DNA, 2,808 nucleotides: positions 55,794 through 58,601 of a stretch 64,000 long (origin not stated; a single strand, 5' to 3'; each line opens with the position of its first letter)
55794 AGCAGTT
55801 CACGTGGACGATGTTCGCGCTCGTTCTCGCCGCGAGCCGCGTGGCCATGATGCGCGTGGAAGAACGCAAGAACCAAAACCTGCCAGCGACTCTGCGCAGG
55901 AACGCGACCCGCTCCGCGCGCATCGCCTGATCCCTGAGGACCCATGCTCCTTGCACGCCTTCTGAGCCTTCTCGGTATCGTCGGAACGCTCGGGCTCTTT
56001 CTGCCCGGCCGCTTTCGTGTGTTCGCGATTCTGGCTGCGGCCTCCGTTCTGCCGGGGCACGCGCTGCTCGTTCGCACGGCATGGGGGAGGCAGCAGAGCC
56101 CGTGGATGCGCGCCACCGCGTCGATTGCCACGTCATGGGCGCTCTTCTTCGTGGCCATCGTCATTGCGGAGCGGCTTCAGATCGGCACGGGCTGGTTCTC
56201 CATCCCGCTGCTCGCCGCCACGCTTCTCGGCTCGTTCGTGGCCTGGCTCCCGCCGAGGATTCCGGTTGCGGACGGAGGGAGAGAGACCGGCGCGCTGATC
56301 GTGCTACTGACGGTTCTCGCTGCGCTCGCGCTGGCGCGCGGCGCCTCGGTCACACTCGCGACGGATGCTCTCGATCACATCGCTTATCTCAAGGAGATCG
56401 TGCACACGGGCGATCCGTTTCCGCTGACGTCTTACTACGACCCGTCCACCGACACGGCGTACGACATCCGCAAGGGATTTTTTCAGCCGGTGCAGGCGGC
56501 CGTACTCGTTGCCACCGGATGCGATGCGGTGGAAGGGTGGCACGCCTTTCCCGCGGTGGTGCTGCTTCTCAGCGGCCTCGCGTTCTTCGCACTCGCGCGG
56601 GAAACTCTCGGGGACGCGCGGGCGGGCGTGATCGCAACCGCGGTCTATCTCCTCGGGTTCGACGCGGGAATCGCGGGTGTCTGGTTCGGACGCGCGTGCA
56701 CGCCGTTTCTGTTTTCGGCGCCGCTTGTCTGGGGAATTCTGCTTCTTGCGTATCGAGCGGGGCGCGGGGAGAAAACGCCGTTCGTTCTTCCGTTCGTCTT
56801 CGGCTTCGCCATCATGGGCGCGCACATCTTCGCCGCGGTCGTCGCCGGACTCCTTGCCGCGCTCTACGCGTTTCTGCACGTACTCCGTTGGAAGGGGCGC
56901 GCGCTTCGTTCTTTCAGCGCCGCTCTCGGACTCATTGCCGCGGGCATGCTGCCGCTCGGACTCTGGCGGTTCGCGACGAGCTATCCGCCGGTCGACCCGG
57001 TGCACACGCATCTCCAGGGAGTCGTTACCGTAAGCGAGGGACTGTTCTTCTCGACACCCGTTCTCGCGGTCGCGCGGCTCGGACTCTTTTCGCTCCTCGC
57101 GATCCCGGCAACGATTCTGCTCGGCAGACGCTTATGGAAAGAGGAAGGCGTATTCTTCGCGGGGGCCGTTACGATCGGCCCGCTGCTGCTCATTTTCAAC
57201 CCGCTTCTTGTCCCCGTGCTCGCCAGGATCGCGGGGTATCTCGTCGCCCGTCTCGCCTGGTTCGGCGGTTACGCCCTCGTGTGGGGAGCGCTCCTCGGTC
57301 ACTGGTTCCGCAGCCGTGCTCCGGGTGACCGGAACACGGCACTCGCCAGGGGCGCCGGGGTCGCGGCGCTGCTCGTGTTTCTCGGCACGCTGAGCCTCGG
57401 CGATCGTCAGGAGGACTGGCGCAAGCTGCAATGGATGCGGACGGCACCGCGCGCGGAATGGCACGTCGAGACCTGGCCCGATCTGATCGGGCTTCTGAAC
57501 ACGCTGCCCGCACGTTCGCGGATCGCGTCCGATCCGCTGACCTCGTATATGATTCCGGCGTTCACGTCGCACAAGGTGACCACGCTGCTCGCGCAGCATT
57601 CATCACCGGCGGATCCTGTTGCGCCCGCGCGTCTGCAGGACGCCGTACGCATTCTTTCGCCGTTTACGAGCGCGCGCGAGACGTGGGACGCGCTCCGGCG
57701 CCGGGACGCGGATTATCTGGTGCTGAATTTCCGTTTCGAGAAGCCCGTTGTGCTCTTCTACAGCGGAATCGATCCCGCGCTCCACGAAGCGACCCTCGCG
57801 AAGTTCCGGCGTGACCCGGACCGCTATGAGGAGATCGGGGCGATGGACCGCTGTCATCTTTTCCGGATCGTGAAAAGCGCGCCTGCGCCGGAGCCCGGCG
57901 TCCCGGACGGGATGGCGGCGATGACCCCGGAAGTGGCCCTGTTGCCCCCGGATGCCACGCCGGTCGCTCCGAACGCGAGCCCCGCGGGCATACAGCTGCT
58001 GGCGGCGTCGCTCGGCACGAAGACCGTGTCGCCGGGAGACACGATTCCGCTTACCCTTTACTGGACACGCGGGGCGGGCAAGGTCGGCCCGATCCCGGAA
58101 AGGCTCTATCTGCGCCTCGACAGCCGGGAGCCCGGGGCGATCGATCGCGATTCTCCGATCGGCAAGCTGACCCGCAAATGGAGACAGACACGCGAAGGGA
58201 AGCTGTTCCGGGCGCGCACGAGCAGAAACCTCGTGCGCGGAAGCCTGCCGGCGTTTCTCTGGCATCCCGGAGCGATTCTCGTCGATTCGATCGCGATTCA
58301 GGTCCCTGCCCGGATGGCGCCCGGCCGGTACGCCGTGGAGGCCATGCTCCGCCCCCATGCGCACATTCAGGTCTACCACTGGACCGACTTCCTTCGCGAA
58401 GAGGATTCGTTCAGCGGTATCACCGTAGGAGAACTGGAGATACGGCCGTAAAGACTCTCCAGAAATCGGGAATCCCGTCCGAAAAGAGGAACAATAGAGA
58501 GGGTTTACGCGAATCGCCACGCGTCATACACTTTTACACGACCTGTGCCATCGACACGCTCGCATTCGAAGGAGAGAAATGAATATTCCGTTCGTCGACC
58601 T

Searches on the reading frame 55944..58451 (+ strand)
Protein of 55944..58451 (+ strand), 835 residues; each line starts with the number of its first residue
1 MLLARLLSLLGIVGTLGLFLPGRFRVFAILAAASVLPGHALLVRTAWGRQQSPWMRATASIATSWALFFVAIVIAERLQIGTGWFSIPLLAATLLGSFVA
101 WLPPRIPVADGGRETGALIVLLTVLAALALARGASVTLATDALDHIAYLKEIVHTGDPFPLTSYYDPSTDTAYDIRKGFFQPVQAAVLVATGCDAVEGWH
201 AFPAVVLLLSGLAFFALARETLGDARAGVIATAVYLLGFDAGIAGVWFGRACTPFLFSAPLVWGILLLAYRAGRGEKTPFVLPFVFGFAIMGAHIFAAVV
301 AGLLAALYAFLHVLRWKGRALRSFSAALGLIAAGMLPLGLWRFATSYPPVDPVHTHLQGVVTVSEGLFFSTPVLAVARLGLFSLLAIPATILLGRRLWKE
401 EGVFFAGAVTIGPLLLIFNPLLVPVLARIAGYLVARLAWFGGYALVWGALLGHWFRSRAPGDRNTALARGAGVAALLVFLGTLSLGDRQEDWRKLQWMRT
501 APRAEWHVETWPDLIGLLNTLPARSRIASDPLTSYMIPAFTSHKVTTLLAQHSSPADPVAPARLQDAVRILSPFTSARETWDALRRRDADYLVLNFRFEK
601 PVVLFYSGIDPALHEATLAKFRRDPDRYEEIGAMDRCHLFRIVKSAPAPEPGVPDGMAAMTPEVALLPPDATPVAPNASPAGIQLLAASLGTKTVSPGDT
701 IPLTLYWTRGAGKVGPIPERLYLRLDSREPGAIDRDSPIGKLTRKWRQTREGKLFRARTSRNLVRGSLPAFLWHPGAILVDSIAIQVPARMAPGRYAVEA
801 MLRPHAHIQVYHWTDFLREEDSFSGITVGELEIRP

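Call 7: search_protein_families(library=pfam, proteins=[window:55944-58451:+], max_evalue=0.01)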
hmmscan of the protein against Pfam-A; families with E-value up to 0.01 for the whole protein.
window:55944-58451:+ (835 aa): 0 families

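Call 29: search_protein_families(library=pfam, proteins=[window:55944-58451:+], max_evalue=10)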
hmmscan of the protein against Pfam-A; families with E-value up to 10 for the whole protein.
window:55944-58451:+ (835 aa): 0 families

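Call 33: search_protein_families(library=ncbifam, proteins=[window:55944-58451:+], max_evalue=1)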
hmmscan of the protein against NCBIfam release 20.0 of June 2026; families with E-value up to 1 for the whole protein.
window:55944-58451:+ (835 aa): 0 families

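Call 56: find_encoding_contigs(protein=window:55944-58451:+, flank=5000, max_places=10)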
Protein window:55944-58451:+ (835 aa): no gene with exactly this product is on record in the collection.
